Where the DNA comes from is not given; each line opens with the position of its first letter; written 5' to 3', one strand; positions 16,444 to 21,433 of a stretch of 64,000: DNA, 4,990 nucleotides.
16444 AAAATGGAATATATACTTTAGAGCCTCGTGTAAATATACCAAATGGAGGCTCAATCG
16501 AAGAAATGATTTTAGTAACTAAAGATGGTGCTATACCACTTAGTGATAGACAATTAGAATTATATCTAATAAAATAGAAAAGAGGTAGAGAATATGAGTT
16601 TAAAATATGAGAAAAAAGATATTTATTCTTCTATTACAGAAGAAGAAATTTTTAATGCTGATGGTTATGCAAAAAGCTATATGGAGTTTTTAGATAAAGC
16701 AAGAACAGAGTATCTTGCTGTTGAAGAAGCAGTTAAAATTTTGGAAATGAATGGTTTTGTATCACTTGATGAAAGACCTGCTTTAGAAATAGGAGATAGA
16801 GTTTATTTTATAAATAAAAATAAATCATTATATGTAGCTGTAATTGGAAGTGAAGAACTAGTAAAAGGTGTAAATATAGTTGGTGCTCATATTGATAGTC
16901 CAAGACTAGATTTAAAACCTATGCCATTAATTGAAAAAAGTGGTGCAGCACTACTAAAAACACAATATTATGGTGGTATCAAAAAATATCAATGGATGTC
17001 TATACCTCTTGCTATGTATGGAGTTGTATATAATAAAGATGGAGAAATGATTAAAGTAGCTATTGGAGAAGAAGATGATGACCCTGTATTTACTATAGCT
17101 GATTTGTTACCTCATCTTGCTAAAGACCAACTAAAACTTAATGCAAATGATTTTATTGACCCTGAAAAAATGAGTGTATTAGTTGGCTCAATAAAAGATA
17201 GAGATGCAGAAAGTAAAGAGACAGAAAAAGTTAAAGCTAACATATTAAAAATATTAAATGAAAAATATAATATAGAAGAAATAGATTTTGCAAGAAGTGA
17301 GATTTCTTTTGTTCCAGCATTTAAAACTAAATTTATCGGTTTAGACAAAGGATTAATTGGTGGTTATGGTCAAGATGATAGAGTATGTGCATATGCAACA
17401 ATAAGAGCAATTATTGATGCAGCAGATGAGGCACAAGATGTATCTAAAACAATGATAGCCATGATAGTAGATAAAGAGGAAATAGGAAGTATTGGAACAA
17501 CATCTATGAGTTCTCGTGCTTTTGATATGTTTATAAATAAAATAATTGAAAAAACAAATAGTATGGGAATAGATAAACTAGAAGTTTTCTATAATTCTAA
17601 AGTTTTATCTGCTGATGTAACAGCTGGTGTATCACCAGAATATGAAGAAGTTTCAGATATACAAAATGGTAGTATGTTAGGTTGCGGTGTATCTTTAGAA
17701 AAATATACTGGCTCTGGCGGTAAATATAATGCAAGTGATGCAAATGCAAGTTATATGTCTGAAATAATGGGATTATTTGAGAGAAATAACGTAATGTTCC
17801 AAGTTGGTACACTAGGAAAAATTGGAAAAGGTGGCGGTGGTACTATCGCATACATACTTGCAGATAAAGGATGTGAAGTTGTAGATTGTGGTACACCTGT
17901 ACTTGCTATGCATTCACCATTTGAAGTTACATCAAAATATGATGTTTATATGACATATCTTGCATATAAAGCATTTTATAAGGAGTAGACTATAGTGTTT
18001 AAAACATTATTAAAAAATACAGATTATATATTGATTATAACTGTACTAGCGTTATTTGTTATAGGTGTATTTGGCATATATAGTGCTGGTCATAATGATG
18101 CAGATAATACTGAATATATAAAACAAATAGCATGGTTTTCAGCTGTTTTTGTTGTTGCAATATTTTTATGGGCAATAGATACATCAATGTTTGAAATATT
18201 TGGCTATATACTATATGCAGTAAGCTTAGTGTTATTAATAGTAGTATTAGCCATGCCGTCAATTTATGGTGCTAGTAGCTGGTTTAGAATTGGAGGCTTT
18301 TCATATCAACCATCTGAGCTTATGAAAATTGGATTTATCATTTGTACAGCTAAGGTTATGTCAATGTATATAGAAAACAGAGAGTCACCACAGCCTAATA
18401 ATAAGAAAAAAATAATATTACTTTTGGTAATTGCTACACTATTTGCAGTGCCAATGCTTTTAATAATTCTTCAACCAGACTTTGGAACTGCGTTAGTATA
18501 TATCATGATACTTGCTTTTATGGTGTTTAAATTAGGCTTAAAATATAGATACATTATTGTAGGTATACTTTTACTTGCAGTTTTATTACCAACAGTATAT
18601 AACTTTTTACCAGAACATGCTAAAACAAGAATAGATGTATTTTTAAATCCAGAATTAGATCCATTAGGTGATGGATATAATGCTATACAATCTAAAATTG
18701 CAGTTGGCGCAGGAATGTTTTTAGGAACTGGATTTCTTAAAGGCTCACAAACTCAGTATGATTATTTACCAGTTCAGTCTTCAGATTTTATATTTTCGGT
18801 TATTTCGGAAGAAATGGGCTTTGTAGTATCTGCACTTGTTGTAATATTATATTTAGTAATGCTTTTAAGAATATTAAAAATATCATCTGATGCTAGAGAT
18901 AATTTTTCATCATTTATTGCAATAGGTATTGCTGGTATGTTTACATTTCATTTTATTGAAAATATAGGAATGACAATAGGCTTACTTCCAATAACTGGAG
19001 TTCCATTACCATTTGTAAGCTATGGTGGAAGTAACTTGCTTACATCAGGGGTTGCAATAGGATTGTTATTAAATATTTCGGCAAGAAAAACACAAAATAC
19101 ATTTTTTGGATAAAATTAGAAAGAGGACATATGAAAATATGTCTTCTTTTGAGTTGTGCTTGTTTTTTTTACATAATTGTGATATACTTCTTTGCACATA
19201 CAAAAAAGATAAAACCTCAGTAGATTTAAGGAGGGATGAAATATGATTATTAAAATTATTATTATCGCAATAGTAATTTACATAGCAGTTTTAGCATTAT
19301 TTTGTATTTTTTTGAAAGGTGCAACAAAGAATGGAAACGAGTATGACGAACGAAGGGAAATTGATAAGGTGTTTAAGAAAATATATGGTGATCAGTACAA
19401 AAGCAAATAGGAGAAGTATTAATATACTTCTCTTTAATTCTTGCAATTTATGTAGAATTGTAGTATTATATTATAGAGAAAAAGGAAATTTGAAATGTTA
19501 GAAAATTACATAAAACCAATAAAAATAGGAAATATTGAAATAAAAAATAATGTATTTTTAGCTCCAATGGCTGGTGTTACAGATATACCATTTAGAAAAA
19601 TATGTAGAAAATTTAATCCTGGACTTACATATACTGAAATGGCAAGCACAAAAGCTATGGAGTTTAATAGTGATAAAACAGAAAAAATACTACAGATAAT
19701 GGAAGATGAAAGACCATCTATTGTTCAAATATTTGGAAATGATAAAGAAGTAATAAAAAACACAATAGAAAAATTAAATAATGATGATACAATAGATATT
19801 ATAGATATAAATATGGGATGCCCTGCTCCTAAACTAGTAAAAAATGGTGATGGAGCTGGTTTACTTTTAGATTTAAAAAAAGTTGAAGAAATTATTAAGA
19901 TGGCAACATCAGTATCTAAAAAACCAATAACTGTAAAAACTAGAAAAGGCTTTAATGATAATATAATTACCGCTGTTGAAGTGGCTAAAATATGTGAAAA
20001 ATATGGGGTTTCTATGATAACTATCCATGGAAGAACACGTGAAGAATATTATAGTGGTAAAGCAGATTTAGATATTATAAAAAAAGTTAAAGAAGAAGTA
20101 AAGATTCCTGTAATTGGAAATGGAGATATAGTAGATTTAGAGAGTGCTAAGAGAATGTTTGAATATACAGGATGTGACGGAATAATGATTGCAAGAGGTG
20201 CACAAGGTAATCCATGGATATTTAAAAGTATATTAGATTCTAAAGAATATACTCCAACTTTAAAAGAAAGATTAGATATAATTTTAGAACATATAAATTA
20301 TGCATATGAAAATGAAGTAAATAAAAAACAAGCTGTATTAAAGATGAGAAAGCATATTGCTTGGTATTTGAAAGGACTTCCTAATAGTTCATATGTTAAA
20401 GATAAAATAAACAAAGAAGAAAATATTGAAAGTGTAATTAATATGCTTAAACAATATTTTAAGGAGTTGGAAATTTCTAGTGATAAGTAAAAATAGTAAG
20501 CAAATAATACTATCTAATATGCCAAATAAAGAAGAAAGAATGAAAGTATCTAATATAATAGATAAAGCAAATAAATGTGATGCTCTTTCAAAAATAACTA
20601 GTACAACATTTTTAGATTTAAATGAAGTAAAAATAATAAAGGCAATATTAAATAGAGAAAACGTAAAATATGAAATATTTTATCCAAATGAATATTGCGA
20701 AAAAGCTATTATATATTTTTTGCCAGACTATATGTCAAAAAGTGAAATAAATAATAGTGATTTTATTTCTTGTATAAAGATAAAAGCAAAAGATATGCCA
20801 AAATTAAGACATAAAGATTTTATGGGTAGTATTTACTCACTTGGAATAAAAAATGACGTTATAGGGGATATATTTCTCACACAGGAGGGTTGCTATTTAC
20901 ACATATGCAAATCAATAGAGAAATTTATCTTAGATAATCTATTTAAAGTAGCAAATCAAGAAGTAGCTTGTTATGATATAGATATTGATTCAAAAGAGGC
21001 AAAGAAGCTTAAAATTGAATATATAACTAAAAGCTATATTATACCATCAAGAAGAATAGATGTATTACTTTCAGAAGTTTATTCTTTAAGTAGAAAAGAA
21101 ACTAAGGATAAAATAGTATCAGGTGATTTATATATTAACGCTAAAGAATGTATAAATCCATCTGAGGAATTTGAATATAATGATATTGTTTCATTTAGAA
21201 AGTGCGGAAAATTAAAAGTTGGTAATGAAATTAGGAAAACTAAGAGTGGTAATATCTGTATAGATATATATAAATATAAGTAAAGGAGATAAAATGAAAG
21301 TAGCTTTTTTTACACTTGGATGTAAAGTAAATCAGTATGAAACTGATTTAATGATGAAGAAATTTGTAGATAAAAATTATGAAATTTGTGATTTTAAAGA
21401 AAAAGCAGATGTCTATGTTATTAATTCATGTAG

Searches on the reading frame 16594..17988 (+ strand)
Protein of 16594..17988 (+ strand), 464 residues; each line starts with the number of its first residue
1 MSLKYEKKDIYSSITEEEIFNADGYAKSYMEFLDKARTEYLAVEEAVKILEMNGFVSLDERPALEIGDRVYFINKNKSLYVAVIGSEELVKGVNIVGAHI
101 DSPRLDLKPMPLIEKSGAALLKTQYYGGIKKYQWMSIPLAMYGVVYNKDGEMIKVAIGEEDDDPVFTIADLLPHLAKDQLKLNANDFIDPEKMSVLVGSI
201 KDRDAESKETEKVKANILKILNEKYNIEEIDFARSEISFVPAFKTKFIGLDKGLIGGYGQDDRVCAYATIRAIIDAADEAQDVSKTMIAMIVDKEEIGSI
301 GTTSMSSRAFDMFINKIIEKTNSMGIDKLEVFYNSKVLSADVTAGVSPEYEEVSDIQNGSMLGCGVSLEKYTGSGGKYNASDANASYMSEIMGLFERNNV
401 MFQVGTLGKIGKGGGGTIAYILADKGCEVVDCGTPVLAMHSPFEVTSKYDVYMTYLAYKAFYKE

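Call 61: search_protein_families(library=pfam, proteins=[window:16594-17988:+], max_evalue=0.00001)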
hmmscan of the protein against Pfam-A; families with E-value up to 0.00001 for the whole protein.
window:16594-17988:+ (464 aa): 2 families
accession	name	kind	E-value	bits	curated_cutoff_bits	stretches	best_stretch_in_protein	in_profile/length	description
PF02127.20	Peptidase_M18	-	4.7e-88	296.3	24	1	32-462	1-432/432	Aminopeptidase I zinc metalloprotease (M18)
PF05343.19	Peptidase_M42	-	8.9e-08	32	23.2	0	242-313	115-185/292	M42 glutamyl aminopeptidase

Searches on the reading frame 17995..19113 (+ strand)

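Call 16: search_protein_families(library=pfam, proteins=[window:17995-19113:+], max_evalue=0.0001)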
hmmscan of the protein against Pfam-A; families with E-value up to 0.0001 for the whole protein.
window:17995-19113:+ (372 aa): 1 family
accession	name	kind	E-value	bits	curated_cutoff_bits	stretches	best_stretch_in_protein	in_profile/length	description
PF01098.24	FTSW_RODA_SPOVE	-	3.3e-86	289.9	26.4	1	13-365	3-354/356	Cell cycle protein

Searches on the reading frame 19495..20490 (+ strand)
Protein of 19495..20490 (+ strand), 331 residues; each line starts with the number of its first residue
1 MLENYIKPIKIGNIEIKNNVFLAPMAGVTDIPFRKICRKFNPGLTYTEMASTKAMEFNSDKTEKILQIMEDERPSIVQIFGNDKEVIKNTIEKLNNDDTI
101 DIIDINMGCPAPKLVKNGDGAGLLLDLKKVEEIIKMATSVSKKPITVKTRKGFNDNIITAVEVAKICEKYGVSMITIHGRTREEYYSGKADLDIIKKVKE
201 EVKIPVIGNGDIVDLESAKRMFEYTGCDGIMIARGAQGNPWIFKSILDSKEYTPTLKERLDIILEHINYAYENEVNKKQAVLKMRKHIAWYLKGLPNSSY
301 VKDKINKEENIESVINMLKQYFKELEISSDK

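Call 16: search_protein_families(library=pfam, proteins=[window:19495-20490:+], max_evalue=0.0001)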
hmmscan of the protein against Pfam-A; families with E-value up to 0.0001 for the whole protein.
window:19495-20490:+ (331 aa): 1 family
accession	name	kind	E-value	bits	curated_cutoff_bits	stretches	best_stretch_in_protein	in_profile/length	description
PF01207.24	Dus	-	8.5e-85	285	20.4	1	22-322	2-307/311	Dihydrouridine synthase (Dus)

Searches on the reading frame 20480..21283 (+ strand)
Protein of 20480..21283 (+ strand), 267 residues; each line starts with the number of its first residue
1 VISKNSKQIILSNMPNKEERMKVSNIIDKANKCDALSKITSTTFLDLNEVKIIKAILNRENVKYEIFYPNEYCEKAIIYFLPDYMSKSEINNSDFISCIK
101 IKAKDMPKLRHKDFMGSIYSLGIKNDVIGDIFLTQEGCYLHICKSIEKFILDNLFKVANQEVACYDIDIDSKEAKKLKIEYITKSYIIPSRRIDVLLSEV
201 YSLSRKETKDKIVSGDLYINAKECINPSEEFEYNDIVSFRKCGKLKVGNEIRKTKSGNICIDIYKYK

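Call 16: search_protein_families(library=pfam, proteins=[window:20480-21283:+], max_evalue=0.0001)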
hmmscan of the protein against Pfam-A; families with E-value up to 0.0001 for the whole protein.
window:20480-21283:+ (267 aa): 1 family
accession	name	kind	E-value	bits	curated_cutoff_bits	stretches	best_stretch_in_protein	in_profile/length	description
PF17774.7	YlmH_RBD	-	3.6e-10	40.5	23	1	104-169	17-82/84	Putative RNA-binding domain in YlmH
